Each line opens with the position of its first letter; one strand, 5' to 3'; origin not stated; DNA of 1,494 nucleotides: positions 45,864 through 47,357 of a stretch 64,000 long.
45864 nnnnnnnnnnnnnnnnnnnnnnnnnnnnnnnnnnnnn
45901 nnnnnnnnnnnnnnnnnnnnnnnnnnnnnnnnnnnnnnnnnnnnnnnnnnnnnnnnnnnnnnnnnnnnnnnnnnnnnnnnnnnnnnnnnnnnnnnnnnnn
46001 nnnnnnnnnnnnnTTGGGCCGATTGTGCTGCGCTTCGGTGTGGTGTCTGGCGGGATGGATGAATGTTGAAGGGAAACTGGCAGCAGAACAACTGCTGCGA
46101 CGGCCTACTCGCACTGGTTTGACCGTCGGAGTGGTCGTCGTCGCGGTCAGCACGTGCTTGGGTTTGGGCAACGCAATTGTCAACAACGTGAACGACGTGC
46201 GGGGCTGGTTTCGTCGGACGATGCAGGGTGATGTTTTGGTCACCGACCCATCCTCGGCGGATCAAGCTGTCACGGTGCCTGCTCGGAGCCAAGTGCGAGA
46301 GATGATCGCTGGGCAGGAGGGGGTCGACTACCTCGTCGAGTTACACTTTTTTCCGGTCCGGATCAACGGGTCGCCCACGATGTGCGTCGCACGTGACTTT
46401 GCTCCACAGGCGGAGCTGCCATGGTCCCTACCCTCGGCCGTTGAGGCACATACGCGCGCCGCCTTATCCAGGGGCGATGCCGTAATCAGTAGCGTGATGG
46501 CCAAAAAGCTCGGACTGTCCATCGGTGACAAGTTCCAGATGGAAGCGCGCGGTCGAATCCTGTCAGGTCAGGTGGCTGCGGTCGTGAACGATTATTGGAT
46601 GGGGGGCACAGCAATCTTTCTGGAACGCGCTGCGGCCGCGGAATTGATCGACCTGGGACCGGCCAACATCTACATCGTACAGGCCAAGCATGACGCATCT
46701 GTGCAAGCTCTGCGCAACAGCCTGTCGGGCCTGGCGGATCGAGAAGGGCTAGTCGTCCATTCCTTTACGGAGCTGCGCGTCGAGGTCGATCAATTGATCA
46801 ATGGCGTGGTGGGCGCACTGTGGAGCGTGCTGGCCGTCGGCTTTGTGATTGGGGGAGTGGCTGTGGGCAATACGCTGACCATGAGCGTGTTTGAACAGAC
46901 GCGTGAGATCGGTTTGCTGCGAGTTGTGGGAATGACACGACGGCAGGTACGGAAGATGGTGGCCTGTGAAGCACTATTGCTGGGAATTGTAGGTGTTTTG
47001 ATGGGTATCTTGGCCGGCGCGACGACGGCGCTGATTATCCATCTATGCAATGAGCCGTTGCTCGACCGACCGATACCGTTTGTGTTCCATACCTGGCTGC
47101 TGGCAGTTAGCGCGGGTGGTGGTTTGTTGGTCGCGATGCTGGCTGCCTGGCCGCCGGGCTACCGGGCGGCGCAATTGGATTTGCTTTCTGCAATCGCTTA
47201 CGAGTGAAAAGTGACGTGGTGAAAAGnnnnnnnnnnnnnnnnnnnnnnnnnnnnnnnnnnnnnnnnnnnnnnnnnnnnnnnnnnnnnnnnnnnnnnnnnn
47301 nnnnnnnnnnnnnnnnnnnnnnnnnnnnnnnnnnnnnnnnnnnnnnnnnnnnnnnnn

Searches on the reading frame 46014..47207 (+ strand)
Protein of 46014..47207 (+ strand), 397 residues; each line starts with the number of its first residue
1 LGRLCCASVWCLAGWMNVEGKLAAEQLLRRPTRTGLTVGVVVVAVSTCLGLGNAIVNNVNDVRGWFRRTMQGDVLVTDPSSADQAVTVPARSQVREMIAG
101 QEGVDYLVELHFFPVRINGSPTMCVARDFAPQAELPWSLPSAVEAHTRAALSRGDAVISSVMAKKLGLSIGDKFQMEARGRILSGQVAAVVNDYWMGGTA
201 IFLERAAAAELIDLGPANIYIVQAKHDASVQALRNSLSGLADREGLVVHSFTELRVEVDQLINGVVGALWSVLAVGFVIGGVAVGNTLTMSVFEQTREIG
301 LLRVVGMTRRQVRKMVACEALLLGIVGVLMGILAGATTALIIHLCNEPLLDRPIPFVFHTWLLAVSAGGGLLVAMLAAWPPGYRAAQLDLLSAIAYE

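Call 46: search_protein_families(library=pfam, proteins=[window:46014-47207:+], max_evalue=0.001)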
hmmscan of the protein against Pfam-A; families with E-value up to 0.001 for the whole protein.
window:46014-47207:+ (397 aa): 1 family
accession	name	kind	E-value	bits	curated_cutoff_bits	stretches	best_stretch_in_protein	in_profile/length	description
PF02687.27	FtsX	-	9.9e-21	74.5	25.5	1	271-388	2-118/120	FtsX-like permease C-terminal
